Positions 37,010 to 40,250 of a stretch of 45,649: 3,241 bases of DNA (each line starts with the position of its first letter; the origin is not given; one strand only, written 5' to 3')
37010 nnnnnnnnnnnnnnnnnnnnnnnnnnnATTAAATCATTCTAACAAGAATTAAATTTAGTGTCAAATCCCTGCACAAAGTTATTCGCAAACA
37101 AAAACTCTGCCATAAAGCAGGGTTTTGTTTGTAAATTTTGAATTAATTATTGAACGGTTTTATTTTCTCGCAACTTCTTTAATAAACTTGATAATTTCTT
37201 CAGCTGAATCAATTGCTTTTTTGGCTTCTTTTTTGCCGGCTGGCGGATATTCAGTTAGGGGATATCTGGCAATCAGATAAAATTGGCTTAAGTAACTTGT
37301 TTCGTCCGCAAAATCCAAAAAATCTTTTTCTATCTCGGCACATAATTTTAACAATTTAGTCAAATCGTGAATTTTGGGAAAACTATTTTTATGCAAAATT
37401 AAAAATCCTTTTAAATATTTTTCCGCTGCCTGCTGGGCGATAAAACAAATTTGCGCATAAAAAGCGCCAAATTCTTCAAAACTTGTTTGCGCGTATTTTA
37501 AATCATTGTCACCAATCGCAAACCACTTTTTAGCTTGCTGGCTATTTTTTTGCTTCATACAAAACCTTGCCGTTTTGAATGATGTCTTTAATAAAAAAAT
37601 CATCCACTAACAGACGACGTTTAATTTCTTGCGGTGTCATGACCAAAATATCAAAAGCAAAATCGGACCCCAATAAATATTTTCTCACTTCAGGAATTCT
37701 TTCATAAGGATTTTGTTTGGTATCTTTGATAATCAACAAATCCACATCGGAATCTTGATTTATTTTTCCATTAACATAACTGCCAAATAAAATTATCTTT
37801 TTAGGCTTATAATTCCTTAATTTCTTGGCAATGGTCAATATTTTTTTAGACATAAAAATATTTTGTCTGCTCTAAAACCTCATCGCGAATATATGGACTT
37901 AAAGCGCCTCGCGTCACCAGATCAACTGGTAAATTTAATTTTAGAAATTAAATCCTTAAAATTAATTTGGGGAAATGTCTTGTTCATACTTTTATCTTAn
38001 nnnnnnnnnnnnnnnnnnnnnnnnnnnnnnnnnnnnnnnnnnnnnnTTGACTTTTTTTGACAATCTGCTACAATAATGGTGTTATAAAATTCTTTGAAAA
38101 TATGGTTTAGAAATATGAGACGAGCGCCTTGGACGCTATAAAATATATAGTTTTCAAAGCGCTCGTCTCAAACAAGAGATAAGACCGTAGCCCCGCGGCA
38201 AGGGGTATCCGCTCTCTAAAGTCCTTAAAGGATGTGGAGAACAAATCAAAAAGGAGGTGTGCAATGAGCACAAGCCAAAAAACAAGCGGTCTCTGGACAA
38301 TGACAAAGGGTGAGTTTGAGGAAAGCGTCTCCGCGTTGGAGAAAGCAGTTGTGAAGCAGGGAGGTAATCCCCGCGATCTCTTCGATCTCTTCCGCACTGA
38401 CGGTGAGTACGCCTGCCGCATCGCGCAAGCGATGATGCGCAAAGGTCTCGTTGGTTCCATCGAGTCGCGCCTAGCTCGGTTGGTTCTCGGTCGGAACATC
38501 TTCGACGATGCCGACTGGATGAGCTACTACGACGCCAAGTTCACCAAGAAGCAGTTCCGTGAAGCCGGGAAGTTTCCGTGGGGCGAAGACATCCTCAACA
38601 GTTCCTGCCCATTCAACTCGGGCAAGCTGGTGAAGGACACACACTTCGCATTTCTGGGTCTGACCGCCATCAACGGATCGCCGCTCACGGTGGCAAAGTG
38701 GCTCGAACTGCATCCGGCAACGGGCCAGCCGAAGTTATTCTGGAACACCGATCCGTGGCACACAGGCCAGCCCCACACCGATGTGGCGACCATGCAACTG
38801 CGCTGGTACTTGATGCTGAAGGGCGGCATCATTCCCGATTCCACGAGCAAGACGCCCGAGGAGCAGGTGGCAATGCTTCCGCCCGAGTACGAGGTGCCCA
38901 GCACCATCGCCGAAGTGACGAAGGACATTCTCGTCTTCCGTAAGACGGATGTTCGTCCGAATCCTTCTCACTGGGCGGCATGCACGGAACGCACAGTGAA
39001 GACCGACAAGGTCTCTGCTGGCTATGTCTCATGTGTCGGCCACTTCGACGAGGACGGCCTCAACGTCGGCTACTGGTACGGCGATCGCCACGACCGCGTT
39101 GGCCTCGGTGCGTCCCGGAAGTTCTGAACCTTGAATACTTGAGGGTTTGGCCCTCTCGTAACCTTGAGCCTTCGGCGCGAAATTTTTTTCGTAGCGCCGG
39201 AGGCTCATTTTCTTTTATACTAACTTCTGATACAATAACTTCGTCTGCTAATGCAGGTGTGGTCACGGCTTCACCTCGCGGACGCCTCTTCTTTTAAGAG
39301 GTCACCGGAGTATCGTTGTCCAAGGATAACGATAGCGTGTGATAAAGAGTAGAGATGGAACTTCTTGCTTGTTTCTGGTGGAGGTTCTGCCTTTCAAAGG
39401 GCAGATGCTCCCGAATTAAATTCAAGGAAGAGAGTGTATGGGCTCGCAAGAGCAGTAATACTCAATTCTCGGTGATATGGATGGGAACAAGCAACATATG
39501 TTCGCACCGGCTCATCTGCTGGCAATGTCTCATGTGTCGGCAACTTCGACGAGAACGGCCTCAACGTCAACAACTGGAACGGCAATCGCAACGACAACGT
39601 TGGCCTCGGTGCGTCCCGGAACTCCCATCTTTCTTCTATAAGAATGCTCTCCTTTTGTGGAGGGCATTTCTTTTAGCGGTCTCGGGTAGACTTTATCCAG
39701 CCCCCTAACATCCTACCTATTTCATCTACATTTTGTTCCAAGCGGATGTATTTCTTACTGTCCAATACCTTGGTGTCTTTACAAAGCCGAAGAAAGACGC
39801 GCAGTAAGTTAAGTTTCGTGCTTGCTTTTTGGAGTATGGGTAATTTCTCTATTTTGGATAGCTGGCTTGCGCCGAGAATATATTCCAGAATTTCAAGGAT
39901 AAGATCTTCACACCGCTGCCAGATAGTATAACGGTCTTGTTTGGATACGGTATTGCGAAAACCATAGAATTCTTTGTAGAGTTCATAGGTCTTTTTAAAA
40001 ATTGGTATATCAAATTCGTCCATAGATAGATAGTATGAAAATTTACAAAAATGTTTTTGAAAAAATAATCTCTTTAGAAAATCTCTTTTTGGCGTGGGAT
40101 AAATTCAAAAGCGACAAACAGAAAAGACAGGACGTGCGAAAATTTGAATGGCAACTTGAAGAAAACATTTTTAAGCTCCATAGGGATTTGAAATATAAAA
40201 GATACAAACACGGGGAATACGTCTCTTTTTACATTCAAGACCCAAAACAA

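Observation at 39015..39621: VR/TR pair: 11 substitutions, all at TR adenines, all in AAY codons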

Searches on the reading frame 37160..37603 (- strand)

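Call 6: search_protein_families(library=pfam, proteins=[window:37160-37603:-], max_evalue=0.01)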
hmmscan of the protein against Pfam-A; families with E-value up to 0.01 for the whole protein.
window:37160-37603:- (147 aa): 1 family
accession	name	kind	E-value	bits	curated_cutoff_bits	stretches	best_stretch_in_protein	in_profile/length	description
PF05168.19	HEPN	-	2.9e-28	98.8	22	1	24-143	1-116/117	HEPN domain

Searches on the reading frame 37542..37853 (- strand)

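Call 6: search_protein_families(library=pfam, proteins=[window:37542-37853:-], max_evalue=0.01)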
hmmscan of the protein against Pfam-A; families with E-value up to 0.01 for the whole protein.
window:37542-37853:- (103 aa): 3 families
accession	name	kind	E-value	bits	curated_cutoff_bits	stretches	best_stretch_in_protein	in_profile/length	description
PF18765.7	Polbeta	-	1.7e-12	47.7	26.9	1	8-102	3-91/93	Polymerase beta, Nucleotidyltransferase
PF01909.29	NTP_transf_2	-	1.8e-11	44.7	21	1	3-93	2-88/93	Nucleotidyltransferase domain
PF22600.2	MTPAP-like_central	-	4.2e-05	24.1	27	1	11-52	32-73/139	Poly(A) RNA polymerase, mitochondrial-like, central palm domain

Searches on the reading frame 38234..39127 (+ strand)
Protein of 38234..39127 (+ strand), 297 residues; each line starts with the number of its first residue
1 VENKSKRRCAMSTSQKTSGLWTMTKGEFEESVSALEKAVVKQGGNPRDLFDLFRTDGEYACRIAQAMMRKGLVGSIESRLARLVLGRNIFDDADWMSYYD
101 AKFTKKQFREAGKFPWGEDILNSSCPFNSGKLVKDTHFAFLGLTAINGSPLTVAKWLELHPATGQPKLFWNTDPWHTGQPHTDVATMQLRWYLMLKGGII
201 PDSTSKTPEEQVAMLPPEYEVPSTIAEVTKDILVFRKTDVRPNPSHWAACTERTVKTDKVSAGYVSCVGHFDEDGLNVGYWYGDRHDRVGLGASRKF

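Call 6: search_protein_families(library=pfam, proteins=[window:38234-39127:+], max_evalue=0.01)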
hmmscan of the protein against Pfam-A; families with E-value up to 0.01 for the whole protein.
window:38234-39127:+ (297 aa): 0 families

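Call 11: find_homologous_proteins(query=window:38234-39127:+)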
Query window:38234-39127:+ (297 aa): 238 proteins with E <= 0.001 among 1355 candidates; the best 120 are listed.
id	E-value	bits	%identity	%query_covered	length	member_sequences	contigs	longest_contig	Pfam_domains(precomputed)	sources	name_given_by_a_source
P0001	2.8e-186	636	94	100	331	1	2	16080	-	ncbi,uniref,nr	ncbi:hypothetical protein AUK13_02330 [Candidatus Kuenenbacteria bacterium CG2_30_39_24]|uniref:Unch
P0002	1.2e-185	634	96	97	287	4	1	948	-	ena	-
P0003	2.4e-184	630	93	100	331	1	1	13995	-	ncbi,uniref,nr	ncbi:hypothetical protein COZ84_01210 [Candidatus Kuenenbacteria bacterium CG_4_8_14_3_um_filter_39_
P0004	8.6e-179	611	94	97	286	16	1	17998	-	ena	-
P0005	1.6e-178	610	93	97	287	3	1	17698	-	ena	-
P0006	4.3e-178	609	93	97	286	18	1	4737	-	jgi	-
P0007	2.0e-177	607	93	97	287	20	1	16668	-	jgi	-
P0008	1.5e-176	604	93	97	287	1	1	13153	-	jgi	-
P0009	1.4e-161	555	89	93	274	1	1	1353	-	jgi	jgi:hypothetical protein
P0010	9.1e-161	552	85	97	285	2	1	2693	-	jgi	jgi:hypothetical protein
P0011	3.3e-159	547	84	95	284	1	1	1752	-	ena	-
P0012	7.7e-159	546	82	96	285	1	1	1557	-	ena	-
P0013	8.8e-159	546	84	97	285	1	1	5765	-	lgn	-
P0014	5.6e-158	543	82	97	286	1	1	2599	-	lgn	-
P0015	1.6e-157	542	83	97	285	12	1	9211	-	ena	-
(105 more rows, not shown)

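Call 12: search_protein_families(library=ncbifam, proteins=[window:38234-39127:+], max_evalue=0.01)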
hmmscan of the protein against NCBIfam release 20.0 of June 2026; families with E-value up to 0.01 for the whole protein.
window:38234-39127:+ (297 aa): 0 families

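Call 13: search_solved_structures(query=window:38234-39127:+, max_evalue=10, show_alignments=2)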
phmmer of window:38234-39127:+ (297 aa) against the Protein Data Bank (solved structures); distinct sequences matched with E-value up to 10: 1.
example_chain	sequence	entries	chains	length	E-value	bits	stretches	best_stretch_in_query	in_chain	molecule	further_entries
4jde_B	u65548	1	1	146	0.42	13.1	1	135-200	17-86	Protein F15E11.1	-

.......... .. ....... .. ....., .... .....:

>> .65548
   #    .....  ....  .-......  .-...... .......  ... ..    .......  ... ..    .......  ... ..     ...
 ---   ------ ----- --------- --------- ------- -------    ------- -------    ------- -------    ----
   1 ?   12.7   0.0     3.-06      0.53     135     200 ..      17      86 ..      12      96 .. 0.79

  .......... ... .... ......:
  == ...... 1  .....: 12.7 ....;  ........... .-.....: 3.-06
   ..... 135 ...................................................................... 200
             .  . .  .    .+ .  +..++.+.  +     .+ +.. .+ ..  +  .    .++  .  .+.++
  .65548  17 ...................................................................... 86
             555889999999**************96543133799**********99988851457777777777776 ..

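Call 16: find_related_loci(query=A2, collection=genome_contigs, flank=5000)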
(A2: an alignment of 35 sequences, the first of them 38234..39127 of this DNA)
Query A2 (297 aa) in genome_contigs; peptide patterns used: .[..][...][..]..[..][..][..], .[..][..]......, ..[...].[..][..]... (x = any residue, [..] = any of these).
238 stretches matched a pattern; 22 encode a relative of the query (tblastn E <= 1e-3); 22 distinct loci.
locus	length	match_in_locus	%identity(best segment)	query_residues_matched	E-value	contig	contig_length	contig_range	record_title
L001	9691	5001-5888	93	1-297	0e+0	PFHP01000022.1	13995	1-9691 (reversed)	MAG: Candidatus Kuenenbacteria bacterium CG_4_8_14_3_um_filter_39_15 CG_4_8_14_3_um_filter_scaffold_1567_c, whole genome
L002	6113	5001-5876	84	8-297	1e-165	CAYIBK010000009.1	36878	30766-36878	MAG TPA_asm: uncultured Gammaproteobacteria bacterium isolate ERP119705_co19_912 genome assembly, contig: NODE_762_lengt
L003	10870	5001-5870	81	4-296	4e-161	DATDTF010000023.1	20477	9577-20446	MAG TPA_asm: Candidatus Paceibacterota bacterium isolate SMAG_U8024 k141_2400454, whole genome shotgun sequence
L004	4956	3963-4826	81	8-297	5e-160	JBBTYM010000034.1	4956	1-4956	MAG: Patescibacteria group bacterium isolate H41-bin131_1 H41_bin131_1_000000000034, whole genome shotgun sequence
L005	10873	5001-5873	78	5-296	1e-156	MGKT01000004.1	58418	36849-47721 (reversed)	MAG: Candidatus Yanofskybacteria bacterium RIFCSPLOWO2_02_FULL_44_18 rifcsplowo2_02_scaffold_478, whole genome shotgun s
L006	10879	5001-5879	77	2-297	3e-153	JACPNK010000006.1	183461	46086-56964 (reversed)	MAG: Candidatus Yanofskybacteria bacterium isolate NC_groundwater_573_Ag_S-0.1um_42_50 S35_SO-1_scaffold_115732, whole g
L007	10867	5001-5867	64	8-297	3e-124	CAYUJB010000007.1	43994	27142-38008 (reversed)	MAG TPA_asm: uncultured Candidatus Saccharibacteria bacterium isolate ERP113451_co1_18 genome assembly, contig: NODE_795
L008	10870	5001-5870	60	2-297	3e-121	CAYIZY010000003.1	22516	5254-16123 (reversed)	MAG TPA_asm: uncultured Candidatus Saccharibacteria bacterium isolate ERP119705_co9_47 genome assembly, contig: NODE_237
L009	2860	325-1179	61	5-297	1e-118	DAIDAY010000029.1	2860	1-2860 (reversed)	MAG TPA_asm: bacterium isolate clean1852 NODE_29_length_2860_cov_3.770582, whole genome shotgun sequence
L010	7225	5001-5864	60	2-297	1e-113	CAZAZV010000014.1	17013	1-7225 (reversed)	MAG TPA_asm: uncultured Candidatus Saccharibacteria bacterium isolate SRP271791_co2_66 genome assembly, contig: NODE_824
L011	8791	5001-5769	74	8-297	2e-111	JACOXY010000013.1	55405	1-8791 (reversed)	MAG: Candidatus Liptonbacteria bacterium isolate NC_groundwater_165_Ag_S-0.1um_43_15 S4_GD2017_2_S1_scaffold_346, whole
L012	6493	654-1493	60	30-297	6e-110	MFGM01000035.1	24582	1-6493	MAG: Candidatus Falkowbacteria bacterium RIFOXYC2_FULL_48_21 rifoxyc2_full_scaffold_2494, whole genome shotgun sequence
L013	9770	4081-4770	62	62-297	5e-91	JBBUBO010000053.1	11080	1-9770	MAG: Patescibacteria group bacterium isolate H51-bin090_1 H51_bin090_1_000000000053, whole genome shotgun sequence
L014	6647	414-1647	68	89-297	2e-89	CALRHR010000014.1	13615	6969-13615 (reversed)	MAG: Candidatus Nomurabacteria bacterium isolate TrH-25oct19-200 genome assembly, contig: TrH-25oct19-C8957, whole genom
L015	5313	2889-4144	61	79-297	1e-83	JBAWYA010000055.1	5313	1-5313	MAG: bacterium isolate ELA077 MAG077_55, whole genome shotgun sequence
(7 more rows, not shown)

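Call 29: predict_structure(alignment_id=A3)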
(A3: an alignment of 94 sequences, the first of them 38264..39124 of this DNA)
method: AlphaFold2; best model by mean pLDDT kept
length: 287 residues; sequences in the alignment: 94
mean_pLDDT: 90.1   pTM: 0.76
mean pLDDT of the five models: 90.1, 90.0, 90.0, 89.5, 89.2
residues with pLDDT >= 90: 212; 70-90: 56; 50-70: 12; < 50: 7
segments of 3 or more residues with pLDDT < 50: 1-5
pLDDT, mean of each block of 10 residues (from residue 1): 56 89 92 91 87 72 58 90 92 90 88 94 96 96 95 86 92 97 93 96 98 98 95 95 96 97 95 95 95
secondary structure, 60 per line:
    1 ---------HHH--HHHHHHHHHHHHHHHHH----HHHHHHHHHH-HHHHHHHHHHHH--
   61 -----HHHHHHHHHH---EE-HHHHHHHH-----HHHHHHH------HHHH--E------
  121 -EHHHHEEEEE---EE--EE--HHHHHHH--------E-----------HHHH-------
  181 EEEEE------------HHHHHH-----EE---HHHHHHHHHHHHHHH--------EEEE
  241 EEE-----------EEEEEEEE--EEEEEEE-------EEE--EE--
elements in order: H15-31 H36-45 H47-58 H66-75 H82-89 H95-101 H108-111 H123-126 E127-131 H143-149 H170-173 E181-185 H198-203 H214-228 E237-243 E255-262 E265-271 E279-281

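Call 33: fold_search(model_id=the predicted structure, library=pdb)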
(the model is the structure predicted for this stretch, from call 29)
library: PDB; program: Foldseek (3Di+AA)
matches with E <= 10: 72; with E <= 0.001: 0
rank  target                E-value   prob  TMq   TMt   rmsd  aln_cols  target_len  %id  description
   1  5aoh_A                6.8e-01  0.14  0.18  0.20   8.0       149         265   14  Crystal Structure of CarF (released 2017-01-25)
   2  6qkj_A                1.1e+00  0.02  0.10  0.07  17.8       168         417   11  EgtB from Chloracidobacterium thermophilum, a type II sulfoxide synthase in complex with N,N,N-trimethyl-histidine (released 2019-03-27)
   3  6vqp_A                1.5e+00  0.09  0.15  0.14   5.5        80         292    8  Structure of CalU17 from the Calicheamicin Biosynthesis Pathway of Micromonospora echinospora (released 2021-02-17)
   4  6o6m_D                2.2e+00  0.01  0.10  0.08  17.6       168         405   11  The Structure of EgtB (Cabther) (released 2019-07-31)
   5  6o6m_C                2.7e+00  0.08  0.13  0.10   6.5        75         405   11  The Structure of EgtB (Cabther) (released 2019-07-31)
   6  4wqq_A                2.7e+00  0.04  0.15  0.24   8.2       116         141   12  Structure of EPNH mutant of CEL-I (released 2015-04-29)
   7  1tde                  2.7e+00  0.02  0.09  0.08  11.3        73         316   14  CRYSTAL STRUCTURE OF ESCHERICHIA COLI THIOREDOXIN REDUCTASE REFINED AT 2 ANGSTROM RESOLUTION: IMPLICATIONS FOR A LARGE C (released 1994-11-30)
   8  6o6l_D                3.0e+00  0.07  0.13  0.09   6.6        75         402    9  The Structure of EgtB(Cabther) in complex with Hercynine (released 2019-07-31)
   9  8qf6_C                3.2e+00  0.08  0.13  0.10   6.6        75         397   12  Sulfoxide synthase from Chloracidobacterium thermophilum, EgtB type II, in complex with iron and trimethylhistidine (released 2024-09-11)
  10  6o6l_C                3.4e+00  0.08  0.13  0.10   6.5        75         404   11  The Structure of EgtB(Cabther) in complex with Hercynine (released 2019-07-31)
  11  6o6m_B                3.4e+00  0.01  0.10  0.08  17.4       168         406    9  The Structure of EgtB (Cabther) (released 2019-07-31)
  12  1xak                  3.8e+00  0.02  0.07  0.26   8.7        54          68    4  STRUCTURE OF THE SARS-CORONAVIRUS ORF7A ACCESSORY PROTEIN (released 2004-10-05)
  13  6qki_A                4.1e+00  0.07  0.13  0.10   5.6        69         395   12  Native structure of EgtB from Chloracidobacterium thermophilum, a type II sulfoxide synthase (released 2019-03-27)
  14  8im2_D                4.1e+00  0.02  0.09  0.07  12.5        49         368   14  Crystal structure of human HPPD complexed with NTBC (released 2023-10-18)
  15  6qki_B                4.3e+00  0.09  0.14  0.11   4.6        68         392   12  Native structure of EgtB from Chloracidobacterium thermophilum, a type II sulfoxide synthase (released 2019-03-27)
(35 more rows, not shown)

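Call 37: fold_search(model_id=the predicted structure, library=viral)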
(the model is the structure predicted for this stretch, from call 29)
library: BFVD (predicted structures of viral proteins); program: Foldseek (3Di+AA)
matches with E <= 10: 61; with E <= 0.001: 0
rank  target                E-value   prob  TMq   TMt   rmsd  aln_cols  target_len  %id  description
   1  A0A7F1                1.9e+00  0.12  0.23  0.26   9.5       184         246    9  Sulfatase-modifying factor enzyme-like domain-containing protein [Microcystis phage LMM01]
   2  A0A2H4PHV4            2.0e+00  0.03  0.10  0.05   9.7        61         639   18  (no name in the UniProt tables at hand)
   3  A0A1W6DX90            2.5e+00  0.01  0.10  0.05  12.8       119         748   12  Uncharacterized protein [Sphingobium phage Lacusarx]
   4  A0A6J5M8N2            2.7e+00  0.01  0.10  0.03  14.3       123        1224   12  Uncharacterized protein [uncultured Caudovirales phage]
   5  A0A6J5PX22            3.4e+00  0.10  0.18  0.06   4.9        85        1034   12  Collagen triple helix repeat [uncultured Caudovirales phage]
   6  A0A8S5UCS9            3.8e+00  0.01  0.07  0.08  10.9        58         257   26  Ig-like domain-containing protein [Siphoviridae sp. ctgN495]
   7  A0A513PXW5            4.0e+00  0.02  0.12  0.12  12.9       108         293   11  Fiber protein (Fragment) [Porcine adenovirus]
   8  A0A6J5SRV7            4.0e+00  0.02  0.09  0.22   8.4        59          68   20  Uncharacterized protein [uncultured Caudovirales phage]
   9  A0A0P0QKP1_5          4.0e+00  0.01  0.10  0.03  22.3       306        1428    9  (no name in the UniProt tables at hand)
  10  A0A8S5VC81            4.0e+00  0.01  0.05  0.09  12.9        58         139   17  Uncharacterized protein [Siphoviridae sp. ctyg07]
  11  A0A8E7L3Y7            4.0e+00  0.00  0.07  0.09  16.1       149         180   11  (no name in the UniProt tables at hand)
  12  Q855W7                4.3e+00  0.05  0.10  0.20   4.2        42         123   17  Uncharacterized protein [Mycobacterium phage Barnyard]
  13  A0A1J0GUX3            4.5e+00  0.09  0.21  0.27   4.0        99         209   11  (no name in the UniProt tables at hand)
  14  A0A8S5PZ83            4.5e+00  0.01  0.08  0.18  13.7        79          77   13  Uncharacterized protein [Podoviridae sp. ctack17]
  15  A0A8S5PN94            4.8e+00  0.03  0.08  0.16   6.3        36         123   14  Cro/C1-type HTH DNA-binding domain protein [Podoviridae sp. ctOAf25]
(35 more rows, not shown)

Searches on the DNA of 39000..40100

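Call 32: search_rna_families(source=window, start=39000, end=40100, threshold=evalue, max_evalue=10)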
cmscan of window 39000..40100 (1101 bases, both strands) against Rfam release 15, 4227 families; matches with E-value up to 10: 1.
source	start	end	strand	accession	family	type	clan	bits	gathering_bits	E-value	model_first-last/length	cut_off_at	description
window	39134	39214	+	RF00371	sroE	Gene; sRNA;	-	23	51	0.011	1-92/92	no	sroE RNA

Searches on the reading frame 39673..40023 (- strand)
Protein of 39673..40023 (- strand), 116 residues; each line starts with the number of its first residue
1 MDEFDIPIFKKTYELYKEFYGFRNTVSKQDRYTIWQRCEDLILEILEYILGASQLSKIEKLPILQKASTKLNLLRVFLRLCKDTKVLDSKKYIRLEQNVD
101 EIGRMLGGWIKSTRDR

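Call 6: search_protein_families(library=pfam, proteins=[window:39673-40023:-], max_evalue=0.01)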
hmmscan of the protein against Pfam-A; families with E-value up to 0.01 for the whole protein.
window:39673-40023:- (116 aa): 3 families
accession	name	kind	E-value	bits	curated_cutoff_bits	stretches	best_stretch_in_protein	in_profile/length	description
PF22296.2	bAvd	-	4.8e-17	62.8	40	1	8-112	3-106/107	bAvd-like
PF05635.17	23S_rRNA_IVP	-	4.6e-06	27.2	33.8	1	7-107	4-105/106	23S rRNA-intervening sequence protein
PF07651.22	ANTH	-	0.002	17.7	21.5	1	29-98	193-262/276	ANTH domain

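Call 12: search_protein_families(library=ncbifam, proteins=[window:39673-40023:-], max_evalue=0.01)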
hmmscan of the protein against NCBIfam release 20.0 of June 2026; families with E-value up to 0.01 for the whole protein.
window:39673-40023:- (116 aa): 2 families
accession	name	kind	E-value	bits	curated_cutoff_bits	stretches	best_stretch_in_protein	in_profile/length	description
NF033474.1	DivGenRetAVD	equivalog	1.8e-22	79.6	80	1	7-111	2-104/104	diversity-generating retroelement protein Avd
TIGR02436.1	TIGR02436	subfamily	1.1e-05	25.6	24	1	52-113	46-108/109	four helix bundle protein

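Call 80: search_solved_structures(query=window:39673-40023:-, max_evalue=0.01)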
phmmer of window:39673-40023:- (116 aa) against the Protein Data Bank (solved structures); distinct sequences matched with E-value up to 0.01: 0.
